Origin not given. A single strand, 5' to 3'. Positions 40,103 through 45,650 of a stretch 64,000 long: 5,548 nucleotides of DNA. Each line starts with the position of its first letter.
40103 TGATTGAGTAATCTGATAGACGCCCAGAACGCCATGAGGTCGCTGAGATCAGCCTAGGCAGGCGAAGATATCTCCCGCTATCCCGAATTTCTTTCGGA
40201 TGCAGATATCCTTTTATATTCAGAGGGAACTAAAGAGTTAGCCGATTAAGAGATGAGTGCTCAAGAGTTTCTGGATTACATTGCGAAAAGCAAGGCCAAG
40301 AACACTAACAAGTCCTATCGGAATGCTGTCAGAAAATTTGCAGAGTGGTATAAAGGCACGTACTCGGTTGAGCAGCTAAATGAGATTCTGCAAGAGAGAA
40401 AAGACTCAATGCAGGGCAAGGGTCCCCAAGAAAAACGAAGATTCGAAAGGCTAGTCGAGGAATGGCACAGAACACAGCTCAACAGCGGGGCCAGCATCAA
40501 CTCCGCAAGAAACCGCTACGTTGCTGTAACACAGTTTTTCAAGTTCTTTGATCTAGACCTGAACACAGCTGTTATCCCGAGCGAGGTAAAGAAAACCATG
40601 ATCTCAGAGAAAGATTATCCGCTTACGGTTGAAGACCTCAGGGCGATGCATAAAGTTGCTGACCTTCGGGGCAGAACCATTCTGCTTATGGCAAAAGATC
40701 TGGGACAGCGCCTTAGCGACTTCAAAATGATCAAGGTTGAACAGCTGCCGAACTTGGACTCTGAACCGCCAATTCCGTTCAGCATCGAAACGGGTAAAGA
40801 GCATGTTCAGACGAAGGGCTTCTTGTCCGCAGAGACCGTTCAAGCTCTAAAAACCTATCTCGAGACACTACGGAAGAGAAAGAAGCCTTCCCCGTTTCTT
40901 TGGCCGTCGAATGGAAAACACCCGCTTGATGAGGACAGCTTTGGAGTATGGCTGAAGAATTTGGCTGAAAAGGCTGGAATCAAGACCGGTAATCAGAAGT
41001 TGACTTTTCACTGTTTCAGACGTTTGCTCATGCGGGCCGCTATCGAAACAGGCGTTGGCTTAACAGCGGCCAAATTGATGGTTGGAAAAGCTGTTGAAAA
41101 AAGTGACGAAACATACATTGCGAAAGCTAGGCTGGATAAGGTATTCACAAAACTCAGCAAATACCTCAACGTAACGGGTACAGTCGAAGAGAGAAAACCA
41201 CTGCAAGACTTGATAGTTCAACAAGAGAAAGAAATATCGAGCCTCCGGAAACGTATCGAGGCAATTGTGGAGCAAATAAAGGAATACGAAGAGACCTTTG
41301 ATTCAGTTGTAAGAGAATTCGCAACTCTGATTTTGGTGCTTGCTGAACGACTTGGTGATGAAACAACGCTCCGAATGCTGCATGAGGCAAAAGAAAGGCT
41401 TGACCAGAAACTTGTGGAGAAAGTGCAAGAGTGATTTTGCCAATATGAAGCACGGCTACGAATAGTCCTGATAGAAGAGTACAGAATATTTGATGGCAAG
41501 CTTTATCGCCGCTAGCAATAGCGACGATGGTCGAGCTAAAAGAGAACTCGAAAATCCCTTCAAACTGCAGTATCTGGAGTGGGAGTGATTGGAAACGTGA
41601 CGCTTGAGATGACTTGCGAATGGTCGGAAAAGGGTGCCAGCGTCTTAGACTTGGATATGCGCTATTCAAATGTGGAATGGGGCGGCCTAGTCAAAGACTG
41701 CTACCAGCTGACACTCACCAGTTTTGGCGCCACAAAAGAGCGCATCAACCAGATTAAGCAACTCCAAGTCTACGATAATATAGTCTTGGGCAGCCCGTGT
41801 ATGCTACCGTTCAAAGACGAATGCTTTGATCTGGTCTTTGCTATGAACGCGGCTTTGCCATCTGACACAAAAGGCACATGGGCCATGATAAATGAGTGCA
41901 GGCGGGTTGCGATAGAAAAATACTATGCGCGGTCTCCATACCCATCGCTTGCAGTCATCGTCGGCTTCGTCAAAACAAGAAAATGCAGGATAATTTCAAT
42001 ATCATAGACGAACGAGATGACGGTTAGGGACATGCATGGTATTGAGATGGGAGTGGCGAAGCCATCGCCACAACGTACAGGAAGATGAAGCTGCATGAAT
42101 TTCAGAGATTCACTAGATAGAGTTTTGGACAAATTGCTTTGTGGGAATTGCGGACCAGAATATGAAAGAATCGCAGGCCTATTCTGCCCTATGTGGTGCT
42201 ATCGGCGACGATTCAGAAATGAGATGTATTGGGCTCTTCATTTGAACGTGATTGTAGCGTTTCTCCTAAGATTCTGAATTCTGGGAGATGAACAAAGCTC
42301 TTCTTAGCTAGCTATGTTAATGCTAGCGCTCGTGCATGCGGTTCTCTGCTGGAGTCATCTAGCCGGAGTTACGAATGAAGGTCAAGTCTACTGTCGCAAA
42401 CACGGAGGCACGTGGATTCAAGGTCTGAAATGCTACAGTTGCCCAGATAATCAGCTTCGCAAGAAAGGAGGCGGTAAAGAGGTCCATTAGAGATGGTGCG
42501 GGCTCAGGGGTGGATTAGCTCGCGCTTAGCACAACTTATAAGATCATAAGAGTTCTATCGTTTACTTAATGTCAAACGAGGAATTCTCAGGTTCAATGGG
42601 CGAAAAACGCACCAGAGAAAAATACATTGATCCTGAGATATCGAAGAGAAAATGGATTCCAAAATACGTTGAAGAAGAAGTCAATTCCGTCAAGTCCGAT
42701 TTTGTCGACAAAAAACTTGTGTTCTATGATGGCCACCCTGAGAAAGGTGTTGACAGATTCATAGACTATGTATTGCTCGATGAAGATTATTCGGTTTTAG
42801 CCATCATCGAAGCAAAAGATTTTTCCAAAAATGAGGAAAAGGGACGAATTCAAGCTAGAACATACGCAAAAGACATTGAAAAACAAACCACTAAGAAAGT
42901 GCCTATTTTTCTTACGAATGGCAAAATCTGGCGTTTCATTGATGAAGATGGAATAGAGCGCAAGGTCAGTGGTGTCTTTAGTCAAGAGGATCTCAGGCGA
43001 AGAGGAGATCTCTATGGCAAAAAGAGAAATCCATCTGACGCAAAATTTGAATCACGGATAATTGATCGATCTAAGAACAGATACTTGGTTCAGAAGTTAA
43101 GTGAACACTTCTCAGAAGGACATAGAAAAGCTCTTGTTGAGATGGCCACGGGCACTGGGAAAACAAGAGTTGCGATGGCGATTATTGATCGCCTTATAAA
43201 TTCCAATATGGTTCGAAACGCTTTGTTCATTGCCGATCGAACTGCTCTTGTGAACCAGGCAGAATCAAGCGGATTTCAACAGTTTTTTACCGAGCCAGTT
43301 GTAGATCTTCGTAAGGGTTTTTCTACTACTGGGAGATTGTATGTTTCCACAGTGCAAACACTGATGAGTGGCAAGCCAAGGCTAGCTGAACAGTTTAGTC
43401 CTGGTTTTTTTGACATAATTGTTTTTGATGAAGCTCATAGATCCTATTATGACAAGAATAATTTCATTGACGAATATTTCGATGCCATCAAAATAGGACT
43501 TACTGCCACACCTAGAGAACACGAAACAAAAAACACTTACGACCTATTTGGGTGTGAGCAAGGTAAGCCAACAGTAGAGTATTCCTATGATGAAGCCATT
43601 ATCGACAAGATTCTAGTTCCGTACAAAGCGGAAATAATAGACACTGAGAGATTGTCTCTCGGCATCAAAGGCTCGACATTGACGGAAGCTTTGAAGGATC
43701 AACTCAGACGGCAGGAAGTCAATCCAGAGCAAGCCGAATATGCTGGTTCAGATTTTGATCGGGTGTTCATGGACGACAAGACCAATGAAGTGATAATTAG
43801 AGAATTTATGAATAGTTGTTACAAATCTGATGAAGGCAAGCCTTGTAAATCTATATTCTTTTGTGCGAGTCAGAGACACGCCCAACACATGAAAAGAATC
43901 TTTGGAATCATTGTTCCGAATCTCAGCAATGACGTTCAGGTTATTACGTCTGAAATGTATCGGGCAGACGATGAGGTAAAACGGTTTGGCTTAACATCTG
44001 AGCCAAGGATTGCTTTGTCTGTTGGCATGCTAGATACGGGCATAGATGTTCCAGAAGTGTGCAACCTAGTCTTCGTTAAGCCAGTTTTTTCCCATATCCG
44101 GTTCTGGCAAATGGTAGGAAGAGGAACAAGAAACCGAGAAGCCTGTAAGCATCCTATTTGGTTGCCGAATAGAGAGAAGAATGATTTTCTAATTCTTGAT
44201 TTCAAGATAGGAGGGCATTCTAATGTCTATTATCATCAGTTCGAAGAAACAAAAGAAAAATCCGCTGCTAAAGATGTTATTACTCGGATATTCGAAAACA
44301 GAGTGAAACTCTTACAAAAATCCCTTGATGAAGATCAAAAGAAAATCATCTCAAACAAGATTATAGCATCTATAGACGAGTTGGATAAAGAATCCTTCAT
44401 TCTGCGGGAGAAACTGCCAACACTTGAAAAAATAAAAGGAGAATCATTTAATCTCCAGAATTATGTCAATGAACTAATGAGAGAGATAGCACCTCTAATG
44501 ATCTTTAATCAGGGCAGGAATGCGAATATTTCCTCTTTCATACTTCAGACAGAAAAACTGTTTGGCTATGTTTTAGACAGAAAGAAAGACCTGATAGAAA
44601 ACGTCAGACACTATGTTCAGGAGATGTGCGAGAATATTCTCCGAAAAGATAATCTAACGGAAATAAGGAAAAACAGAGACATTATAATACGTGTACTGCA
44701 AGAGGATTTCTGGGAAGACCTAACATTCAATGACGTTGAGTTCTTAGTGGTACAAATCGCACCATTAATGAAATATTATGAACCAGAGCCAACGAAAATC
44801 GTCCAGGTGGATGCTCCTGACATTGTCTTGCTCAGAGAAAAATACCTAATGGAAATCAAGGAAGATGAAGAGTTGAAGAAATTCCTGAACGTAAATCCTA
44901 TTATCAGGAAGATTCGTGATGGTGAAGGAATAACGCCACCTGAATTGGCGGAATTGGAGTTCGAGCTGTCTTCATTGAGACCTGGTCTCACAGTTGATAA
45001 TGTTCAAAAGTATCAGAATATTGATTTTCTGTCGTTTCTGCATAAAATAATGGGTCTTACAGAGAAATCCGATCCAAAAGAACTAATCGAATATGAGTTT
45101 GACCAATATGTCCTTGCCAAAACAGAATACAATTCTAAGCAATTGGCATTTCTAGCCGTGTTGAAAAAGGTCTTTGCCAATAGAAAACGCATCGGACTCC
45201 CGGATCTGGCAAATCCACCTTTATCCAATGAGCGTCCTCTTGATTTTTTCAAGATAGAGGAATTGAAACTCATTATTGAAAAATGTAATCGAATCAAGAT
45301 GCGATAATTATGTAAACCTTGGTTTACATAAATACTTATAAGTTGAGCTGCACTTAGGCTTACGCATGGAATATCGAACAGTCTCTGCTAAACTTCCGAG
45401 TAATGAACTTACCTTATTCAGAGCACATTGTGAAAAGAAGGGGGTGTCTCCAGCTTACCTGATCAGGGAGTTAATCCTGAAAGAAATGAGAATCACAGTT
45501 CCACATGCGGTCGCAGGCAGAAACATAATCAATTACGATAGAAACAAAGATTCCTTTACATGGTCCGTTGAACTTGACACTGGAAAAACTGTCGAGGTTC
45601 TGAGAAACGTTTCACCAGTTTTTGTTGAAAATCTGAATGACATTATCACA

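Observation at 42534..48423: Type I R-M locus in the order R-RHH-S-M, with a perfect palindrome beside a duplicated TATA box: possible controller-protein circuit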

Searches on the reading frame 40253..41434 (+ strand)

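Call 4: search_protein_families(library=pfam, proteins=[window:40253-41434:+], max_evalue=0.01)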
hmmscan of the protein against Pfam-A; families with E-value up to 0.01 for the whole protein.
window:40253-41434:+ (393 aa): 5 families
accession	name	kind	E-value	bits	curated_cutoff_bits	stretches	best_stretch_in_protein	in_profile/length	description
PF00589.27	Phage_integrase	-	2.5e-11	44.1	27.1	1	133-288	16-165/172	Phage integrase family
PF04102.17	SlyX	-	0.0021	19.1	30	0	317-348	22-53/67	SlyX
PF02899.23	Phage_int_SAM_1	-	0.0023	18.6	22.3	0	4-45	2-43/83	Phage integrase, N-terminal SAM-like domain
PF13495.12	Phage_int_SAM_4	-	0.0034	18.2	27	0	11-40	11-39/85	Phage integrase, N-terminal SAM-like domain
PF05667.16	CCDC22_CC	-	0.0047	16.6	39.2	1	308-354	194-240/477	CCDC22 protein coiled-coil region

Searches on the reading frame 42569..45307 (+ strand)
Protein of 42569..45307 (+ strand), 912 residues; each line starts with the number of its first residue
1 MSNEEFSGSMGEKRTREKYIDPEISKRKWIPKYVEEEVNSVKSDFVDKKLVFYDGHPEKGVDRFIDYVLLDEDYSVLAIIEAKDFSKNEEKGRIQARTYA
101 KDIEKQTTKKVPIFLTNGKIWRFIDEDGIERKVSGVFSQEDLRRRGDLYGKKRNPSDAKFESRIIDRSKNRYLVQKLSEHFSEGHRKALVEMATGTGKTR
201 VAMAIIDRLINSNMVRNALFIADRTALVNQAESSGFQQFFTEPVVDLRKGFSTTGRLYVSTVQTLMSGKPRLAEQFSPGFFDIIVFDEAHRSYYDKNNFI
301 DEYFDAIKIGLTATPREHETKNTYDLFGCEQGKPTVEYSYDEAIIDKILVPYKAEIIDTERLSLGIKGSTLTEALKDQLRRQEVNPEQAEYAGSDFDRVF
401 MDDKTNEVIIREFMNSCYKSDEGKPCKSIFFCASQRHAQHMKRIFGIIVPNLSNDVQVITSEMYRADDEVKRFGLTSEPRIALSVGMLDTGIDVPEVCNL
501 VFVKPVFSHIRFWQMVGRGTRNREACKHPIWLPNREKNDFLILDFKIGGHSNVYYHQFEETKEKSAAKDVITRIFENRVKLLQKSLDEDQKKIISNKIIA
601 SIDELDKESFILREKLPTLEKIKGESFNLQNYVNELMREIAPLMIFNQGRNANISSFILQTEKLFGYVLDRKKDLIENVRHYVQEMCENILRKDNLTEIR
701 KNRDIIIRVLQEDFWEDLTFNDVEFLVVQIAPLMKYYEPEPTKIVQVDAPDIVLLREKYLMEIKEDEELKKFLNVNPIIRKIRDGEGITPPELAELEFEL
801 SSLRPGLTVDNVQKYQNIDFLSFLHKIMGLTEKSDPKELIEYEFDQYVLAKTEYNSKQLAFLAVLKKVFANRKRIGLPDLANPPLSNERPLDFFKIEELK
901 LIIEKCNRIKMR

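Call 4: search_protein_families(library=pfam, proteins=[window:42569-45307:+], max_evalue=0.01)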
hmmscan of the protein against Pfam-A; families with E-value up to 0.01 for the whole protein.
window:42569-45307:+ (912 aa): 7 families
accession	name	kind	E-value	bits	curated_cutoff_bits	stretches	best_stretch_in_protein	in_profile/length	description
PF04851.21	ResIII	-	4.6e-33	114.9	22.5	1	167-316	5-163/164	Type III restriction enzyme, res subunit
PF18766.7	SWI2_SNF2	-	4e-16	59.8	26.7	1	174-352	6-188/221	SWI2/SNF2 ATPase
PF08463.15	EcoEI_R_C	-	3.7e-09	37.3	24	1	768-907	10-159/163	EcoEI R protein C-terminal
PF00270.35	DEAD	-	1.1e-07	32.2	26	1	180-318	10-162/167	DEAD/DEAH box helicase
PF00271.37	Helicase_C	-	0.00011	22.8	23.5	1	422-522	12-109/110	Helicase conserved C-terminal domain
PF09848.15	SLFN-g3_helicase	-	0.0013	18.5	24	1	189-297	5-96/354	Schlafen group 3, DNA/RNA helicase domain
PF04313.20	HSDR_N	-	0.0014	19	25.1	1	62-126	125-192/198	Type I restriction enzyme R protein N terminus (HSDR_N)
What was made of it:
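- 42569..45307 (+): hsdR, Type I restriction subunit (912 aa), EcoAI/Type IB-like with an EcoEI_R_C tail. Pfam ResIII, SWI2_SNF2 and EcoEI_R_C (call 4).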

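Call 15: search_protein_families(library=ncbifam, proteins=[window:42569-45304:+], max_evalue=1)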
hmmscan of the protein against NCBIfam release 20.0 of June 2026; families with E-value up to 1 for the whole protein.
window:42569-45304:+ (912 aa): 12 families
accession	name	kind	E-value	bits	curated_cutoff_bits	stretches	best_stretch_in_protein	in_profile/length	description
NF046051.1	restrict_EcoAI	equivalog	1.5e-73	248.5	550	1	11-567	2-549/768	EcoAI/FtnUII family type I restriction enzme subunit R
NF008521.0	PRK11448.1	equivalog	5.6e-60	203.5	729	1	65-635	283-899/1123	type I restriction-modification system endonuclease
TIGR00348.1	hsdR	subfamily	1.4e-12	47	284.55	1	163-463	240-558/674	HsdR family type I site-specific deoxyribonuclease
NF010337.0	PRK13766.1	equivalog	1.6e-11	43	610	2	171-320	18-178/781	Hef nuclease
NF053632.1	heli_RadD_YejH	equivalog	3.1e-10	39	720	1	174-570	11-378/573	DNA repair helicase RadD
TIGR04095.1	dnd_restrict_1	equivalog_domain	9.5e-10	38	600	1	181-502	20-363/451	DNA phosphorothioation system restriction enzyme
TIGR03117.2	cas_csf4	equivalog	0.0063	14.7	400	1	167-222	130-182/800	type IV CRISPR-associated DEAD/DEAH-box helicase Csf4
NF046055.1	restr_BPTD_3080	equivalog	0.017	13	800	0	182-211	150-179/970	BPTD_3080 family restriction endonuclease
NF004067.0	PRK05580.1-4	equivalog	0.032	12.6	763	1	167-257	206-291/737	primosomal protein N'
NF010469.0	PRK13894.1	subfamily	0.037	13.4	508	1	183-256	147-218/320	conjugal transfer ATPase TrbB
TIGR02782.1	TrbB_P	equivalog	0.059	12.6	304.55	1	183-242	134-191/303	P-type conjugative transfer ATPase TrbB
NF007248.0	PRK09694.1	equivalog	0.094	10.7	569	1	179-234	295-354/878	CRISPR-associated helicase/endonuclease Cas3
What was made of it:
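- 42569..45307 (+): NCBIfam restrict_EcoAI matches below its cut-off (call 15).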

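Call 16: search_protein_families(library=padloc, proteins=[window:42569-45304:+], max_evalue=1)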
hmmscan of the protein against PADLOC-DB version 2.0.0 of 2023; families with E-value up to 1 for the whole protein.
window:42569-45304:+ (912 aa): 17 families
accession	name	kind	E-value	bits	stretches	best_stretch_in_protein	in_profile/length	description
PDLC03047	REase_I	-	2.5e-105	351.4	1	60-873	235-1061/1107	Type I restriction enzyme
PDLC03049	REase_I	-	8.7e-41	137.8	1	10-546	9-539/807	Type I restriction enzyme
PDLC03042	REase_I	-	1.5e-29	100.1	1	177-522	456-830/1170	Type I restriction enzyme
PDLC02707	PbeA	-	1e-18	65.3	1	171-521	254-616/672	PbeA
PDLC03658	mREase_IV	-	5.3e-15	52.2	2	185-370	242-422/953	Type IV methyl-directed restriction enzyme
PDLC03659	mREase_IV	-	9.4e-15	51.5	1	171-524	224-555/945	Type IV methyl-directed restriction enzyme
PDLC02704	PbeA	-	2.2e-11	41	2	283-497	386-606/682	PbeA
PDLC02703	PbeA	-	3.1e-09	34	1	185-231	261-307/626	PbeA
PDLC02706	PbeA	-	3.5e-08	30.5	1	180-353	280-472/722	PbeA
PDLC01439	typeIV_DinG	-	2.6e-05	21.1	1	163-203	13-51/575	CAS-IV-A; associated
PDLC04987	PDC-S28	-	2.8e-05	20.7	1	184-290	53-159/846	-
PDLC02705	PbeA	-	0.00038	16.7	1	175-245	255-324/691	PbeA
PDLC03960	SngC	-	0.0032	14.2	1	180-230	35-87/720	-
PDLC01472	PD_DExK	-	0.0048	14.8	1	56-124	37-110/146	"CAS-I,CAS-II,CAS-III,CAS-IV,CAS-V,CAS-VI; associated"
PDLC01730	typeIV_DinG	-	0.0071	12.7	1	163-230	118-183/802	Csf4_1_IVA1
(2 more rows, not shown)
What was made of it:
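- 42569..45307 (+): PADLOC REase_I (call 16).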

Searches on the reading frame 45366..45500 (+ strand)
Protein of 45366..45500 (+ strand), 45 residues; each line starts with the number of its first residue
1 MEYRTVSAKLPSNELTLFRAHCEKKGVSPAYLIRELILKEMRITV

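Call 74: search_solved_structures(query=A3, max_evalue=10, show_alignments=4)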
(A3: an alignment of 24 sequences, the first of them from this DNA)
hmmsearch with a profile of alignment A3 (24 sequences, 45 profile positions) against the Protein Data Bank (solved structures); distinct sequences matched with E-value up to 10: 9.
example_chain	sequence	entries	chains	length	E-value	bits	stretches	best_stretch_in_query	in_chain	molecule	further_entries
4bkg_A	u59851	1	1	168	0.0081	19.4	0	17-28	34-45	SMALL UBIQUITIN-RELATED MODIFIER 2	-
2rar_A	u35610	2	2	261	0.14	15.4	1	10-27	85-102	Putative uncharacterized protein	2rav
1ymq_A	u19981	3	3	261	0.14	15.4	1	10-27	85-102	sugar-phosphate phosphatase BT4131 | Putative uncharacterized protein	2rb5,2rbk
9whw_B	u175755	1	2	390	0.36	14.1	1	8-27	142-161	N-methyltransferase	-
5kn4_A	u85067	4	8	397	0.47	13.7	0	4-28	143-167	Pavine N-methyltransferase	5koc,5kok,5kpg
5kpc_A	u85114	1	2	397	0.47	13.7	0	4-28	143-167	Pavine N-methyltransferase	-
7bqq_A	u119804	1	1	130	1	12.7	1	18-36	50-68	Gogy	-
1a1z_A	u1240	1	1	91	1.3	12.3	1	5-22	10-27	FADD PROTEIN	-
1a1w_A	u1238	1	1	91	1.4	12.2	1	5-22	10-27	FADD PROTEIN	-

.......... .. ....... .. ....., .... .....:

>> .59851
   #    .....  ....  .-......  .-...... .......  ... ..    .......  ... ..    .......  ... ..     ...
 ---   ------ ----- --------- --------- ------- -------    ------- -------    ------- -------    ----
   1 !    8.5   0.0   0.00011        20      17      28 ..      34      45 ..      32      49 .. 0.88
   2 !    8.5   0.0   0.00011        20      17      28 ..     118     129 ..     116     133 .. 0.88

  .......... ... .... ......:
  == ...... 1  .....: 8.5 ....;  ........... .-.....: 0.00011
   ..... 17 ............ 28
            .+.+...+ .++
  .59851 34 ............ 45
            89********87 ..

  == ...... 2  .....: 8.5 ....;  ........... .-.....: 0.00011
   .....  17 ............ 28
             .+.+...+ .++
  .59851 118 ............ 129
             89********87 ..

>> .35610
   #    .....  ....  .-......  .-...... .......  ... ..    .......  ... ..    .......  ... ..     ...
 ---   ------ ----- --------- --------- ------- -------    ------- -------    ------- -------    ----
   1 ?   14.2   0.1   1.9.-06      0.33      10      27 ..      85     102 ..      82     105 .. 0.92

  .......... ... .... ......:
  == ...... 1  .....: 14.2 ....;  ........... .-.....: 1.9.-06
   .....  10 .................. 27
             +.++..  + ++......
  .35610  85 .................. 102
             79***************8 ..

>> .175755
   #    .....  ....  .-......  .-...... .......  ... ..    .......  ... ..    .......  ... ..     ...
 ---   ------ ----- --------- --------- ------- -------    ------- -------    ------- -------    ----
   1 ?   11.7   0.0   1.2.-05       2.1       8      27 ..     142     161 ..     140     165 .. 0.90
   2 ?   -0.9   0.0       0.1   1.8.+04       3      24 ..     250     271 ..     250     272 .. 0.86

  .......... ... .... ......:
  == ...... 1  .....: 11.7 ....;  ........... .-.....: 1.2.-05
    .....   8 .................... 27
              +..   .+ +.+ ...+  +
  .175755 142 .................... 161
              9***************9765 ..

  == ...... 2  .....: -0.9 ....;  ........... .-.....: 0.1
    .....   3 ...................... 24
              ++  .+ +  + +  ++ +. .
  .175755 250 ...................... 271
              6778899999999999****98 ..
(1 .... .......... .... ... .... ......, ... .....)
